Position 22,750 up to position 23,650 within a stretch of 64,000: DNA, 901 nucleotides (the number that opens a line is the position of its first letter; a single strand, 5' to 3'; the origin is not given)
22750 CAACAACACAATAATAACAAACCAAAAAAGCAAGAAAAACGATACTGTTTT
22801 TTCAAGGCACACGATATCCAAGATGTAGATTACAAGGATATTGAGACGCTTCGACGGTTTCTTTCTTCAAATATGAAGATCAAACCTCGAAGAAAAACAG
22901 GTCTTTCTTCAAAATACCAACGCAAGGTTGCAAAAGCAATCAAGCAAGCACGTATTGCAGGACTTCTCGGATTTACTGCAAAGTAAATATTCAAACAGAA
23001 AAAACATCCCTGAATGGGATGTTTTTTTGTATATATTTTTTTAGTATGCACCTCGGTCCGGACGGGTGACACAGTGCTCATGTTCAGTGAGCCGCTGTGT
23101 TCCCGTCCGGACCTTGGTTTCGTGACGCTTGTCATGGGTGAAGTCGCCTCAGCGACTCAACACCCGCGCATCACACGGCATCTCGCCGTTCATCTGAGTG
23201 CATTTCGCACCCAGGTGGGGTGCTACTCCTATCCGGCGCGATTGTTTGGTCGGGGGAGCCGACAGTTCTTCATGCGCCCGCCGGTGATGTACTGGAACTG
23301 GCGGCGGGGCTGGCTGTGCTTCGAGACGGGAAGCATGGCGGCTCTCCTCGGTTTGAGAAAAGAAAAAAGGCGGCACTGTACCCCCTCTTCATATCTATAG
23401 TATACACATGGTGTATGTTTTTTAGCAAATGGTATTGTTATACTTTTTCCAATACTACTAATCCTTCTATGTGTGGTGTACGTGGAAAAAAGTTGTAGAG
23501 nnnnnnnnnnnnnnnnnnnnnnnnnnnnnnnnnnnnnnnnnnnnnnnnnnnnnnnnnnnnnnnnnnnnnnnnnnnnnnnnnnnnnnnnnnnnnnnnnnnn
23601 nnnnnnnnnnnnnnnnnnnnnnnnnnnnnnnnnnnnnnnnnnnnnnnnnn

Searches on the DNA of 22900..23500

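Call 83: search_rna_families(source=window, start=22900, end=23500, threshold=evalue, max_evalue=1)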
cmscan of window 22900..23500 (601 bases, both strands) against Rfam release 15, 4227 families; matches with E-value up to 1: 4.
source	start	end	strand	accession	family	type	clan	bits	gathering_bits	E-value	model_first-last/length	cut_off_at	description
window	22995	23048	-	RF01859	Phe_leader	Cis-reg; leader;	-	24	55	0.12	1-125/125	no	Phenylalanine leader peptide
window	22975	23031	+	RF01859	Phe_leader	Cis-reg; leader;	-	21.9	55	0.34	1-125/125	no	Phenylalanine leader peptide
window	23050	23118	+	RF03828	MIR831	Gene; miRNA;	-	21.7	100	0.051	1-181/181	no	MIR831 microRNA precursor family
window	22973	23047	+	RF03498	mir-3145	Gene; miRNA;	-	19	98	0.65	1-84/84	no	mir-3145 microRNA precursor family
